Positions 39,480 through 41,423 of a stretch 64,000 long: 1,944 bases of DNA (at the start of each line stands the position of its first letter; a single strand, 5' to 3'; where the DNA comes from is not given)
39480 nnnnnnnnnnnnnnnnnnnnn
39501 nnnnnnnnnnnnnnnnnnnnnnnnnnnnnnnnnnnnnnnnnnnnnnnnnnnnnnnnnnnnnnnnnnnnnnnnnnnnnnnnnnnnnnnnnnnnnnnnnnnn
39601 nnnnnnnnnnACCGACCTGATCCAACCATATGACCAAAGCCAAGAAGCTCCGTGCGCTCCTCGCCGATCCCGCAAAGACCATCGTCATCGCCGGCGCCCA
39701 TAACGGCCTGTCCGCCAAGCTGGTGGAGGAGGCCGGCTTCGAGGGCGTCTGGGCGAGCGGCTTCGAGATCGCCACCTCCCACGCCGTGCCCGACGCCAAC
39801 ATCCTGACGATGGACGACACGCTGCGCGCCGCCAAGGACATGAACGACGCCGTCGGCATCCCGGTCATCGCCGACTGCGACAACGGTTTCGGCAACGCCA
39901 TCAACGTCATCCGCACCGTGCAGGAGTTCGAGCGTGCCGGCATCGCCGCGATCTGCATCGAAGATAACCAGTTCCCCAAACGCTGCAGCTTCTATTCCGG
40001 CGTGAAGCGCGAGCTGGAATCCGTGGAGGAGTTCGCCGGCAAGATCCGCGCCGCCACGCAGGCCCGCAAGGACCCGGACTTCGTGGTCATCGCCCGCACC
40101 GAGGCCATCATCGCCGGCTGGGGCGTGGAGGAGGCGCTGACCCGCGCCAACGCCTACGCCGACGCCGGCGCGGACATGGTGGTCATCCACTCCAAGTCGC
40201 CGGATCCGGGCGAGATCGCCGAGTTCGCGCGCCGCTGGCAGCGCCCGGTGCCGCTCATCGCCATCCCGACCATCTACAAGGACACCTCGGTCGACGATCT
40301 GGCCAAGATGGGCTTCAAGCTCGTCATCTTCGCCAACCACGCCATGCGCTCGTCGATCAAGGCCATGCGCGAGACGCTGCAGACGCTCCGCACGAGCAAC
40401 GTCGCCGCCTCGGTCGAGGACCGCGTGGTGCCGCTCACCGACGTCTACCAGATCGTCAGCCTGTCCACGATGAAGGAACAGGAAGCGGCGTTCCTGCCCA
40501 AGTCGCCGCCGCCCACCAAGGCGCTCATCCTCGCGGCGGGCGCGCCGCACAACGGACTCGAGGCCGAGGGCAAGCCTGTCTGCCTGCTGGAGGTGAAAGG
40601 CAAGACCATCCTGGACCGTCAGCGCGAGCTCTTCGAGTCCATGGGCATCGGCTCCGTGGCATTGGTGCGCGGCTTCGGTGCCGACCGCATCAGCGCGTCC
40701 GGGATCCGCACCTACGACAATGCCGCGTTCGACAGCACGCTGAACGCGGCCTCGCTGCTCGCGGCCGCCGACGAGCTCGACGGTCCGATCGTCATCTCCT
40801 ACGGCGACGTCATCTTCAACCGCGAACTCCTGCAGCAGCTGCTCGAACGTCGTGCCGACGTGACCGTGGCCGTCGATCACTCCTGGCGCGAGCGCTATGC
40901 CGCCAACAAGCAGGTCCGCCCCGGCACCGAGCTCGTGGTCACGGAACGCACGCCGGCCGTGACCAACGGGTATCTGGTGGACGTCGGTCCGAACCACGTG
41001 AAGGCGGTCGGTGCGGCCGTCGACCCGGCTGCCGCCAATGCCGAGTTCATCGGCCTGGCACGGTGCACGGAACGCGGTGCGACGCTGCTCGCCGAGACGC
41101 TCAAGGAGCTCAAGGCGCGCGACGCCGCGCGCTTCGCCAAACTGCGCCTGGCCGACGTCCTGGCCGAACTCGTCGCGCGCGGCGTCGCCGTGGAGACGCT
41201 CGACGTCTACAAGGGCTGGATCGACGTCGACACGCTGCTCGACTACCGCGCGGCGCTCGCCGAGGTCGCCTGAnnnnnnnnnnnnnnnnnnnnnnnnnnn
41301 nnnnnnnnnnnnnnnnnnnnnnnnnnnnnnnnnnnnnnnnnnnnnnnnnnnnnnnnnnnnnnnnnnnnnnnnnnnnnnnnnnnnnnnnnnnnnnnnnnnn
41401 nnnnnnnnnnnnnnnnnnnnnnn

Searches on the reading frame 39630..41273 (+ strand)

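Call 7: search_protein_families(library=pfam, proteins=[window:39630-41273:+])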
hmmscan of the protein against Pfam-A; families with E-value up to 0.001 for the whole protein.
window:39630-41273:+ (547 aa): 4 families
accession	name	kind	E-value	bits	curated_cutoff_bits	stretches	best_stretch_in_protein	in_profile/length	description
PF13714.12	PEP_mutase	-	3.2e-60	204.1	31.5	1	7-252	1-238/240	Phosphoenolpyruvate phosphomutase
PF12804.13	NTP_transf_3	-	6.1e-08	33.4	27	1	298-417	1-124/160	MobA-like NTP transferase domain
PF00463.27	ICL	-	1.5e-06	27.5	26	1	77-160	150-234/526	Isocitrate lyase family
PF09587.15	PGA_cap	-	0.00046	20.2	27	0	218-259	67-109/255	Bacterial capsule synthesis protein PGA_cap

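Call 10: search_protein_families(library=ncbifam, proteins=[window:39630-41273:+], max_evalue=0.01)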
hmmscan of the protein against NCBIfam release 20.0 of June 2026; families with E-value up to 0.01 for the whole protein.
window:39630-41273:+ (547 aa): 12 families
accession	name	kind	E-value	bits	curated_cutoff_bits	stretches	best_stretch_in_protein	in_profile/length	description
TIGR02320.1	PEP_mutase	equivalog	2.2e-88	296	319.55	1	7-277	1-281/284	phosphoenolpyruvate mutase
TIGR02321.1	Pphn_pyruv_hyd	equivalog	3.2e-79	266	374.4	1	1-289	1-289/290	phosphonopyruvate hydrolase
TIGR02317.1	prpB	equivalog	5.8e-59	199.6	354.4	1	4-286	2-280/285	methylisocitrate lyase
NF008455.0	PRK11320.1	equivalog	2.6e-47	161.5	353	1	3-282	7-283/295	methylisocitrate lyase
TIGR02319.1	CPEP_Pphonmut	equivalog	1.3e-38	133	420.05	1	2-288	3-289/294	carboxyvinyl-carboxyphosphonate phosphorylmutase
TIGR01346.1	isocit_lyase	equivalog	4.7e-09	35.2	275.9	1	77-162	151-237/527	isocitrate lyase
NF011645.0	PRK15063.1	equivalog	2.1e-08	33.5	562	1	71-160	142-232/430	isocitrate lyase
TIGR03992.1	Arch_glmU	subfamily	1.5e-06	27.3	292.1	1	297-424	2-137/393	bifunctional sugar-1-phosphate nucleotidylyltransferase/acetyltransferase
NF005074.0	PRK06498.1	equivalog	4e-06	25.7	446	1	69-170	171-274/531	isocitrate lyase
NF041313.1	UDPGP_AglF_Halo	equivalog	8.3e-05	22.1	400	1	297-416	2-131/234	UTP--glucose-1-phosphate uridylyltransferase AglF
NF006600.0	PRK09140.1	subfamily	0.00015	21.1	207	1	159-249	15-105/210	2-dehydro-3-deoxy-6-phosphogalactonate aldolase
NF041135.1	IPPtranDIPPsyn_Thcocales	equivalog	0.00085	18.4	580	1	297-408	2-116/419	bifunctional L-myo-inositol-1-phosphate cytidylyltransferase/CDP-L-myo-inositol myo-inositolphosphotransferase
